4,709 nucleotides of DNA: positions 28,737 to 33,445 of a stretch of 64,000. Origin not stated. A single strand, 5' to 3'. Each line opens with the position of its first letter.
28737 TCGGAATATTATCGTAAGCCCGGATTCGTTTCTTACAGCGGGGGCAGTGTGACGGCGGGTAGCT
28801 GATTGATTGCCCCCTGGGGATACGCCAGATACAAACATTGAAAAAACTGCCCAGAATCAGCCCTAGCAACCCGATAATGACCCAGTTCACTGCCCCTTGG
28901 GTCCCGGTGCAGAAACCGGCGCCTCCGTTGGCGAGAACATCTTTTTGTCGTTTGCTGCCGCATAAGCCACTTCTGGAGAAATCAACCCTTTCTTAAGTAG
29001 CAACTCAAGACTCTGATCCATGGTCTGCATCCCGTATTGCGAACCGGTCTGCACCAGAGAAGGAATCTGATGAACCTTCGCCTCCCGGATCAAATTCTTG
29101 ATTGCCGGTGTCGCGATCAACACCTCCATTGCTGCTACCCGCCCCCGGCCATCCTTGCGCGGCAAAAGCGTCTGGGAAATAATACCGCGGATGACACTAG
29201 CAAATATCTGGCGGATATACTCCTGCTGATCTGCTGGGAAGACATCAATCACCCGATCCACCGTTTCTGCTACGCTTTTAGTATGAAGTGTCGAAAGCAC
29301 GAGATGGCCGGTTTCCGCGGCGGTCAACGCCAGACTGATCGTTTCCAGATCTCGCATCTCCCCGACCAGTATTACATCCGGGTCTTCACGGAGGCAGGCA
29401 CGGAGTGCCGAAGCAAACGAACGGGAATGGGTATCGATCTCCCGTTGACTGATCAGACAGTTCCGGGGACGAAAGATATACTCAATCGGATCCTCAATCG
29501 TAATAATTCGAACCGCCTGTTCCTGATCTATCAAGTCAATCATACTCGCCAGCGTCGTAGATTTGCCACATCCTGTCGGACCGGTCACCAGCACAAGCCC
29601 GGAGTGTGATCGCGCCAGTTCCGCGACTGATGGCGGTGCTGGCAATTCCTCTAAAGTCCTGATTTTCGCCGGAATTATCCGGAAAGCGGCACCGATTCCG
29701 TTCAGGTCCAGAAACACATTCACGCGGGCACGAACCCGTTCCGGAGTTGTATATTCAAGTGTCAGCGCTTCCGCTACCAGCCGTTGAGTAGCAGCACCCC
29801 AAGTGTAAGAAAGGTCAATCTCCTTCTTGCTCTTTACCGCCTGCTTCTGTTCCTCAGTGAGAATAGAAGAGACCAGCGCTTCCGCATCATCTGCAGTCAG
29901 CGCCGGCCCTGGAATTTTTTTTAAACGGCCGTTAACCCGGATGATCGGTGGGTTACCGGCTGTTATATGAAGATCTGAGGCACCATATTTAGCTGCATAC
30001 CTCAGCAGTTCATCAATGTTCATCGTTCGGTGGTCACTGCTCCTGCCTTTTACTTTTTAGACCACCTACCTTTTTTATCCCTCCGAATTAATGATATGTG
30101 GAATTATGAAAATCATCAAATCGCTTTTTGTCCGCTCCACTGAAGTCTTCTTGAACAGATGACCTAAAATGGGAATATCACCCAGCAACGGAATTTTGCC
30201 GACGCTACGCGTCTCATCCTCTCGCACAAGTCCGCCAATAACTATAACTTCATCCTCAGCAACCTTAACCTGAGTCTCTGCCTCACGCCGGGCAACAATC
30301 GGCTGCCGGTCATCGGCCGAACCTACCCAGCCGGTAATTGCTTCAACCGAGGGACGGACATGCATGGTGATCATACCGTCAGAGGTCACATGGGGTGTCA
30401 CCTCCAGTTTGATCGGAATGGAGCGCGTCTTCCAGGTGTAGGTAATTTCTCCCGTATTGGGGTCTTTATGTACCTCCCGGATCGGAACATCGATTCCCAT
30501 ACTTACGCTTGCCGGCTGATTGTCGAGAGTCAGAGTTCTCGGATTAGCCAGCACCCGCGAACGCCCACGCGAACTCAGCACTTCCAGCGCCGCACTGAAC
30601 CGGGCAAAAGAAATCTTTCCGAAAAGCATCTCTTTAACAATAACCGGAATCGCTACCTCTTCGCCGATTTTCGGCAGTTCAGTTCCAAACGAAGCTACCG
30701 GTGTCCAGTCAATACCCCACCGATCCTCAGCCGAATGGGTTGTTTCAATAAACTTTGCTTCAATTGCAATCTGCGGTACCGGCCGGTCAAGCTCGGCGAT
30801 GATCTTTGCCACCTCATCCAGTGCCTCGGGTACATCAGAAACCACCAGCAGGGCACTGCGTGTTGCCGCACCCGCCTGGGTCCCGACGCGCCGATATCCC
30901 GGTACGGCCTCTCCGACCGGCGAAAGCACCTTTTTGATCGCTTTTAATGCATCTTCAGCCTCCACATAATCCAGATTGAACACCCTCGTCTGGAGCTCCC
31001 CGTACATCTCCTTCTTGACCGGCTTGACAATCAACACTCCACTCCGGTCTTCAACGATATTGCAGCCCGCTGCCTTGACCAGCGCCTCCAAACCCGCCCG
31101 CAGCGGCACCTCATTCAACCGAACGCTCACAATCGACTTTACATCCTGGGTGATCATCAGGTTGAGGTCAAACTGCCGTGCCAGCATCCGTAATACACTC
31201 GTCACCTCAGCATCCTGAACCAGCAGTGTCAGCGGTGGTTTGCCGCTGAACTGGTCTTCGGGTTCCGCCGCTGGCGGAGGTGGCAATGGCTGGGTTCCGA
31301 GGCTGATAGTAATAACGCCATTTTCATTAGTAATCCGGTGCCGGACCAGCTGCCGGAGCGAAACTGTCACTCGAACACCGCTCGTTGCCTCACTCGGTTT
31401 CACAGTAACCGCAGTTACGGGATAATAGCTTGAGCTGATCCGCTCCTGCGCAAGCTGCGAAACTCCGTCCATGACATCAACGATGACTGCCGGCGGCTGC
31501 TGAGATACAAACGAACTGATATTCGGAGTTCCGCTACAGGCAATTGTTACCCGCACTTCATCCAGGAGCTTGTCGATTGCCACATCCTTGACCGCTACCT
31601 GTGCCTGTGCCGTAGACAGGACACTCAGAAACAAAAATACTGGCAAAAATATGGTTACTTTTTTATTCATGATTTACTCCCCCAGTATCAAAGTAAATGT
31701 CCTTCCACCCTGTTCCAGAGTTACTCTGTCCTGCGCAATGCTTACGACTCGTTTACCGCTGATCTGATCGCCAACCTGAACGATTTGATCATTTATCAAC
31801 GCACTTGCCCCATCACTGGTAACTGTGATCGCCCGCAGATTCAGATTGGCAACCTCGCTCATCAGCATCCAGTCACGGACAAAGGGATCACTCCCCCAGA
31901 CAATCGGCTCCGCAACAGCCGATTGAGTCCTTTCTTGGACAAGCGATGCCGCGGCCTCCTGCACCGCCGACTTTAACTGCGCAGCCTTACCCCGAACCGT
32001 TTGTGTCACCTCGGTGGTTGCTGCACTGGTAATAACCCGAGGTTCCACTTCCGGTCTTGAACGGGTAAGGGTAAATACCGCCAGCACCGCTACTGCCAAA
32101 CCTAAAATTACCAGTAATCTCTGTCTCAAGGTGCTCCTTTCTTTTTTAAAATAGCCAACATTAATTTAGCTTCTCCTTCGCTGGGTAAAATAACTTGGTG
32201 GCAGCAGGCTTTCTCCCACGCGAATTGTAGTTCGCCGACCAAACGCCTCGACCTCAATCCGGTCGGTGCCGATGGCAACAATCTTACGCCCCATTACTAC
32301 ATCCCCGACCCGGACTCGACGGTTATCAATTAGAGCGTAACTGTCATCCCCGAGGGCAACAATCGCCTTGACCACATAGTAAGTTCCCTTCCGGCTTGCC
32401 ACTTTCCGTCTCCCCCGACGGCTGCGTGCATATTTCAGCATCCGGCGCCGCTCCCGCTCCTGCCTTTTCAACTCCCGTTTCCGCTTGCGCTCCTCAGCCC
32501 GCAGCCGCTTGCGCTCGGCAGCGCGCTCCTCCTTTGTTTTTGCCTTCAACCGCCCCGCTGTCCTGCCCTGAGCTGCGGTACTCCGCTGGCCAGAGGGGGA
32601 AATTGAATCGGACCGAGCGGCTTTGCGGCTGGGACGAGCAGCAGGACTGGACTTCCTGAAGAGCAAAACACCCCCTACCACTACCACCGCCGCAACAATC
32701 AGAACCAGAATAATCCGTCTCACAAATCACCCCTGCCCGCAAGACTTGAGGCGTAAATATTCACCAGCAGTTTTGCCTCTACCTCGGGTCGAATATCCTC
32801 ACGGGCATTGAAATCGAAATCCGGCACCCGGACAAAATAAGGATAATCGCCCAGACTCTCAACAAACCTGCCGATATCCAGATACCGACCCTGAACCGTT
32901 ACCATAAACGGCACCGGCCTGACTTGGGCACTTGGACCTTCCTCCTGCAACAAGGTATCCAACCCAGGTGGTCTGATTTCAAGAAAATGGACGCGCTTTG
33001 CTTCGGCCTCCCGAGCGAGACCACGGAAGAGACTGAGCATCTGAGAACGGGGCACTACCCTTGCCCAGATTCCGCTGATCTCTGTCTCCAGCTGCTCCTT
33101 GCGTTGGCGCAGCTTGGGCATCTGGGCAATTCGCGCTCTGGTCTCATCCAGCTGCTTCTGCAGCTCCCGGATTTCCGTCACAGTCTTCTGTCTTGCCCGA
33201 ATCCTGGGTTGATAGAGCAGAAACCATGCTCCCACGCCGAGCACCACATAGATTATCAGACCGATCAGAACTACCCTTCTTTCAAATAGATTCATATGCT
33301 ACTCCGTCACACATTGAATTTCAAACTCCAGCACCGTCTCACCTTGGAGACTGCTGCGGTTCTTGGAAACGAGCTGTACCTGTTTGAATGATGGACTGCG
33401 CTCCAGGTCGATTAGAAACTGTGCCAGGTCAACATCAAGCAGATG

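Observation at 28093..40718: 15-gene operon that starts with an ABC transporter and a TPR-like membrane protein and continues into a type IV pilus machine lacking PilB/PilC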

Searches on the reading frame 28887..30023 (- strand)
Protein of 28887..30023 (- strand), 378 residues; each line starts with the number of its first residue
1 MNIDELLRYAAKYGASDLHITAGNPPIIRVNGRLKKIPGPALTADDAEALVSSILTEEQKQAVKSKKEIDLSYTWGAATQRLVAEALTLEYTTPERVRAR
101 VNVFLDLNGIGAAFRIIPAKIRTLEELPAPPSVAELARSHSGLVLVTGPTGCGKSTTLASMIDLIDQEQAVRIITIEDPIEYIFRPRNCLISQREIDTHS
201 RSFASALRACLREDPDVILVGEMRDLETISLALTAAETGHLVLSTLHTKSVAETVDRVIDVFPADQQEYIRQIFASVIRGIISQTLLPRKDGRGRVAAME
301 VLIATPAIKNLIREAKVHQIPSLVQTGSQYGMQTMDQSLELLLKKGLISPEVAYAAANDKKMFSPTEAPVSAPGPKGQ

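Call 4: search_protein_families(library=pfam, proteins=[window:28887-30023:-], max_evalue=0.01)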
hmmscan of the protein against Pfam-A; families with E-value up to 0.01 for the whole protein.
window:28887-30023:- (378 aa): 12 families
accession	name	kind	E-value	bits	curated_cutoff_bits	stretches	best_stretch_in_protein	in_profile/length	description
PF00437.27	T2SSE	-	1.7e-45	155.7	24.9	1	131-296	132-287/370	Type II/IV secretion system protein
PF13401.12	AAA_22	-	4.7e-05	24.2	27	1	138-177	2-40/130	AAA domain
PF24883.2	NPHP3_N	-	0.00053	20.7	24.8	1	138-217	19-89/164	Nephrocystin 3, N-terminal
PF13191.12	AAA_16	-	0.00054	20.9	32.6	1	138-178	21-58/167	AAA ATPase domain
PF03215.21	Rad17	-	0.002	18.5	23.8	1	136-160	40-64/186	Rad17 P-loop domain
PF25199.1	nSTAND_NTPase5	-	0.0028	17.9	34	1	137-227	37-136/145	Novel STAND NTPase 5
PF13555.12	AAA_29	-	0.0048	17.1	27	1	140-165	21-46/61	P-loop containing region of AAA domain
PF13604.12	AAA_30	-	0.0053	17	27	0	133-168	10-45/191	AAA domain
PF13173.12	AAA_14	-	0.0066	16.9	27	0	143-183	4-44/129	AAA domain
PF03266.21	NTPase_1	-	0.0092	16.3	23.9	0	144-169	2-27/168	NTPase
PF20703.3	nSTAND1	-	0.0096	16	27.1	0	137-174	30-71/379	Novel STAND NTPase 1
PF13476.12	AAA_23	-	0.0098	17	27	0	141-159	19-37/201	AAA domain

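Call 18: search_protein_families(library=ncbifam, proteins=[window:28887-30023:-], max_evalue=0.001)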
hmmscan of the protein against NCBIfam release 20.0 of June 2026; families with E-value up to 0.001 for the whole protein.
window:28887-30023:- (378 aa): 17 families
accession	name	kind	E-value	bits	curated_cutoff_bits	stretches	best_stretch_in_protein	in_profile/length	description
TIGR01420.1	pilT_fam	subfamily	2.3e-135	451.2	319.1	1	3-361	2-342/343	PilT/PilU family type 4a pilus ATPase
TIGR02524.1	dot_icm_DotB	equivalog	1.6e-53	182.2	463.3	1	2-352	5-349/358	Dot/Icm type IV secretion system ATPase DotB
TIGR02525.1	plasmid_TraJ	equivalog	1.8e-50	172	368.3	1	4-324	13-334/372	plasmid transfer ATPase TraJ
TIGR02533.1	type_II_gspE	equivalog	3.9e-44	151.1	630.25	1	135-287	237-379/486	type II secretion system ATPase GspE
TIGR02538.1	type_IV_pilB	equivalog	1.7e-41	142.5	675.65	1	141-261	316-432/564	type IV-A pilus assembly ATPase PilB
NF007755.0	PRK10436.1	equivalog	9.9e-39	133.3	617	1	5-287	91-355/465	type II secretion system protein GspE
NF053534.1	T4PilAsmATPsTfpB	equivalog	2.1e-37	128.8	850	1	135-287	330-472/584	type IV pilus assembly ATPase TfpB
NF041000.1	ATPase_ComGA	equivalog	3e-37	128.1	300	1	114-287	98-265/267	competence type IV pilus ATPase ComGA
TIGR02788.1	VirB11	equivalog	1.8e-17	63.3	249.95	1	143-266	146-270/308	P-type DNA transfer ATPase VirB11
NF058587.1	archaellum_moto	equivalog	6.4e-17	61.5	550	1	144-258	278-393/527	archaellum flagellar ATPase motor FlaI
TIGR02782.1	TrbB_P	equivalog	8.2e-16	58.2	304.55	1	137-283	133-277/303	P-type conjugative transfer ATPase TrbB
TIGR03819.1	heli_sec_ATPase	hypoth_equivalog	1.7e-12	47.2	373.15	1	144-257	181-296/340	TadA family conjugal transfer-associated ATPase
NF010469.0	PRK13894.1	subfamily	2.4e-12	46.8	508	1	137-261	146-267/320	conjugal transfer ATPase TrbB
NF010475.0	PRK13900.1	equivalog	1.3e-10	40.9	389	1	143-258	162-279/333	type IV secretion system ATPase VirB11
NF010425.0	PRK13851.1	equivalog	1.8e-09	36.9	461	1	144-253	165-275/344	type IV secretion system protein VirB11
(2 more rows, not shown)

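Call 31: search_solved_structures(query=window:28887-30023:-, show_alignments=1, max_evalue=1e-20)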
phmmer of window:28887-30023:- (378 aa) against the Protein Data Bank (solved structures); distinct sequences matched with E-value up to 1e-20: 24.
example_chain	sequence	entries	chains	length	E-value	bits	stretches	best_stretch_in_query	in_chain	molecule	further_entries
5zfq_A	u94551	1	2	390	5e-101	341.5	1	2-368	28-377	Twitching motility pilus retraction protein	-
3jvu_A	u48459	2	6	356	2.9e-99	335.7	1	1-358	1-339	Twitching mobility protein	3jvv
2gsz_A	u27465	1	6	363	7.5e-98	331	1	3-362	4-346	twitching motility protein PilT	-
2ewv_A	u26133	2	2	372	8.3e-98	330.9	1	3-362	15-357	twitching motility protein PilT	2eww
6ojx_A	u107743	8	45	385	1.8e-97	329.8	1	2-359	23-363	Twitching motility pilus retraction ATPase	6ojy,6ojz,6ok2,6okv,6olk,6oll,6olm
5fl3_A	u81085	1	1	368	5.8e-84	285.4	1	3-361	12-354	PILI RETRACTION PROTEIN PILT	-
2eyu_A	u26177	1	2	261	1.7e-79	270.7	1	117-362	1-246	twitching motility protein PilT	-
9n32_A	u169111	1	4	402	1.8e-69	237.7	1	1-358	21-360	PilU protein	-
10my_A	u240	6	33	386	5.8e-63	216.3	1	12-361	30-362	PilT/PilU family type 4a pilus ATPase | Twitching motility protein PilT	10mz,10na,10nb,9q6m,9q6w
6geb_A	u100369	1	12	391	3.8e-42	147.9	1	3-352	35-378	DotB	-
1p9r_A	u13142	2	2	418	3.8e-28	101.9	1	5-261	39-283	General secretion pathway protein E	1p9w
4kss_A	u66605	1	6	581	1e-27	100.4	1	5-261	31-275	Type II secretion system protein E, hemolysin-coregulated protein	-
4ksr_A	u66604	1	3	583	1.1e-27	100.3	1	5-261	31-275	Type II secretion system protein E, Hemolysin-coregulated protein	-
4pht_A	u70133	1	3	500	3.4e-27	98.7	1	7-261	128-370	General secretory pathway protein E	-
5zfr_A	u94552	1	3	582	1.1e-26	97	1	136-261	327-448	Type IV pilus biogenesis ATPase PilB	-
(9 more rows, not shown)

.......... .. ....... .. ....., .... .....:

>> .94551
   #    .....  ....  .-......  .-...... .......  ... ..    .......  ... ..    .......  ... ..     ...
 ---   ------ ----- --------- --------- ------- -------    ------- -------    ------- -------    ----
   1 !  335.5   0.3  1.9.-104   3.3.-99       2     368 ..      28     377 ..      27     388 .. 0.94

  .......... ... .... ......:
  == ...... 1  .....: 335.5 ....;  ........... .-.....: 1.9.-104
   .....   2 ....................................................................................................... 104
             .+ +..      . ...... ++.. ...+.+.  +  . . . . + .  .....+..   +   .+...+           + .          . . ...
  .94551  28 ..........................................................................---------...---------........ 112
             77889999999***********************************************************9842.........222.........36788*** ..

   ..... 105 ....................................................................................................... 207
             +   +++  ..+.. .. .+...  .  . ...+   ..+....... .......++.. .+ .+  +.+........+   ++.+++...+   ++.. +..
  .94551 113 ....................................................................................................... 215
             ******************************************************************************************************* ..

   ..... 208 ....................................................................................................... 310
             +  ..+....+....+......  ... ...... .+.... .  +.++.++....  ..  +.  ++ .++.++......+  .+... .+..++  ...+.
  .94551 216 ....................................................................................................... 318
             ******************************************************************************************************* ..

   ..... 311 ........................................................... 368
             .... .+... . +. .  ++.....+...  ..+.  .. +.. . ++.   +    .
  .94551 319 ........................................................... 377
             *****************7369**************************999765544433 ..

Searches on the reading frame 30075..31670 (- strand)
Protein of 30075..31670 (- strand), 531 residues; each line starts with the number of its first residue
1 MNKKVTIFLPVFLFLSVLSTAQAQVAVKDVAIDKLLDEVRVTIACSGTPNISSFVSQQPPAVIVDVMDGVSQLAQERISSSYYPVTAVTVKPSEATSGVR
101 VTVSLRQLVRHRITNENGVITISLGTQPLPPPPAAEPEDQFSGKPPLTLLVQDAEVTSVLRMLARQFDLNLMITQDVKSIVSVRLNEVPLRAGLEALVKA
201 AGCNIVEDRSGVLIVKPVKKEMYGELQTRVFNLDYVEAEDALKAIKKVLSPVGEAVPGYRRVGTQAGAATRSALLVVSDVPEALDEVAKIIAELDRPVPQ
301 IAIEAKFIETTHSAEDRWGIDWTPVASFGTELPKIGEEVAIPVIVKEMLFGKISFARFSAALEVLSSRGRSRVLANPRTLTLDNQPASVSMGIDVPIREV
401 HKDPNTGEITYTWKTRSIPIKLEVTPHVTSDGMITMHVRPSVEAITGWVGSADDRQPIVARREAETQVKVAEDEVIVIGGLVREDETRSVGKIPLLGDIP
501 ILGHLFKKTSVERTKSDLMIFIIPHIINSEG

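Call 4: search_protein_families(library=pfam, proteins=[window:30075-31670:-], max_evalue=0.01)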
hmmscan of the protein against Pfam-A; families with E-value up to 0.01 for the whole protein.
window:30075-31670:- (531 aa): 3 families
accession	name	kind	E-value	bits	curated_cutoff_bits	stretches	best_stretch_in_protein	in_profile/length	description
PF00263.26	Secretin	-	1e-45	155.8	27.5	1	365-527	2-168/169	Bacterial type II and III secretion system protein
PF03958.22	Secretin_N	-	6.4e-09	36.3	28.2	1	228-300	1-69/69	Bacterial type II/III secretion system short domain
PF11741.13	AMIN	-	1.9e-06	28.3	20.5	1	37-112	9-85/101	AMIN domain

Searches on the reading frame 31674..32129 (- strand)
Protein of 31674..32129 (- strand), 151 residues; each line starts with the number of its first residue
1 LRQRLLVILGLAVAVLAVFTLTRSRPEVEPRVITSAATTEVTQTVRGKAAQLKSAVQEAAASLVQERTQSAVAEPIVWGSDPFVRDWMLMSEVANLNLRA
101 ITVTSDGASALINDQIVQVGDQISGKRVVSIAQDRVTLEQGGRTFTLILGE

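Call 4: search_protein_families(library=pfam, proteins=[window:31674-32129:-], max_evalue=0.01)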
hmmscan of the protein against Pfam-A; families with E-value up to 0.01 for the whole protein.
window:31674-32129:- (151 aa): 3 families
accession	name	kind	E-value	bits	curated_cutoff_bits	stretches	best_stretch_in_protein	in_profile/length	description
PF11356.14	T2SSC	-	0.00045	20.5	27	1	95-149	79-141/141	Type II secretion system protein C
PF23862.1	CdsD_C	-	0.0012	19.3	27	1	109-145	17-53/56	CdsD C-terminal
PF16537.11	T2SSB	-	0.0021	18.1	28.4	1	109-147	19-58/60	Type II secretion system protein B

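Call 18: search_protein_families(library=ncbifam, proteins=[window:31674-32129:-], max_evalue=0.001)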
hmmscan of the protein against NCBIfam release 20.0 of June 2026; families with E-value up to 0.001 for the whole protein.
window:31674-32129:- (151 aa): 2 families
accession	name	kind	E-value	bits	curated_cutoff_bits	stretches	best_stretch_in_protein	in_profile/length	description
TIGR02500.1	type_III_yscD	equivalog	0.00036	19.6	86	0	111-146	374-410/413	type III secretion system inner membrane ring subunit SctD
NF041515.1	GspC_delta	equivalog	0.00037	20.3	150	1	12-146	11-160/311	type II secretion system protein GspC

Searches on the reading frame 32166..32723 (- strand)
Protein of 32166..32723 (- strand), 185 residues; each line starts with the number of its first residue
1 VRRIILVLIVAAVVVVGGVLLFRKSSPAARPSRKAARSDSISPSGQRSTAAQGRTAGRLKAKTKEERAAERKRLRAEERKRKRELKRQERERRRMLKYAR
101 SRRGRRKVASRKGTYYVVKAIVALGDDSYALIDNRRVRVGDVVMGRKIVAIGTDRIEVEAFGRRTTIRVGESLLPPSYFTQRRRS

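Call 4: search_protein_families(library=pfam, proteins=[window:32166-32723:-], max_evalue=0.01)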
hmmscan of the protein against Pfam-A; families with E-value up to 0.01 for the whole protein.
window:32166-32723:- (185 aa): 1 family
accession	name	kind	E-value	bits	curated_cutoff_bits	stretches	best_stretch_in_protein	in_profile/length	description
PF12072.13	RNase_Y_N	-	0.00051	20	32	1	4-90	2-85/201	RNase Y N-terminal region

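Call 18: search_protein_families(library=ncbifam, proteins=[window:32166-32723:-], max_evalue=0.001)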
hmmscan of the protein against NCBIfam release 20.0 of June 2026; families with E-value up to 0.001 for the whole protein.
window:32166-32723:- (185 aa): 1 family
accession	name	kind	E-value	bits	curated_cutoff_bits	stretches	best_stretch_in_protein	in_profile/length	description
NF041515.1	GspC_delta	equivalog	9.1e-05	22.3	150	1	43-172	41-166/311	type II secretion system protein GspC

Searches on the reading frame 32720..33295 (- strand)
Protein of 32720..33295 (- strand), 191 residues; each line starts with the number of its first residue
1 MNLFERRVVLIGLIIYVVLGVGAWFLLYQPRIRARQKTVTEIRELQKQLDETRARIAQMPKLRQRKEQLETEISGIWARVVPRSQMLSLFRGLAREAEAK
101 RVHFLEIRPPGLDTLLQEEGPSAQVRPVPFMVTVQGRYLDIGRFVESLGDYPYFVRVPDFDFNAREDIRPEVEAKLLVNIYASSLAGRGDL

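Call 4: search_protein_families(library=pfam, proteins=[window:32720-33295:-], max_evalue=0.01)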
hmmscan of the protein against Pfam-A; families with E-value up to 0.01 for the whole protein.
window:32720-33295:- (191 aa): 4 families
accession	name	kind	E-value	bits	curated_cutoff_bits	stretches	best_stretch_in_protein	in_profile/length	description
PF04350.18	PilO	-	4.7e-12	46.7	22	1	40-181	6-141/145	Pilus assembly protein, PilO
PF04612.17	T2SSM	-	0.00096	19.8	27.8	1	6-68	16-76/160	Type II secretion system (T2SS), protein M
PF07544.18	Med9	-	0.0011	19.5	26.9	1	36-91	22-77/80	RNA polymerase II transcription mediator complex subunit 9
PF06120.16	Phage_HK97_TLTM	-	0.009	15.7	24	0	12-59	24-67/295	Tail length tape measure protein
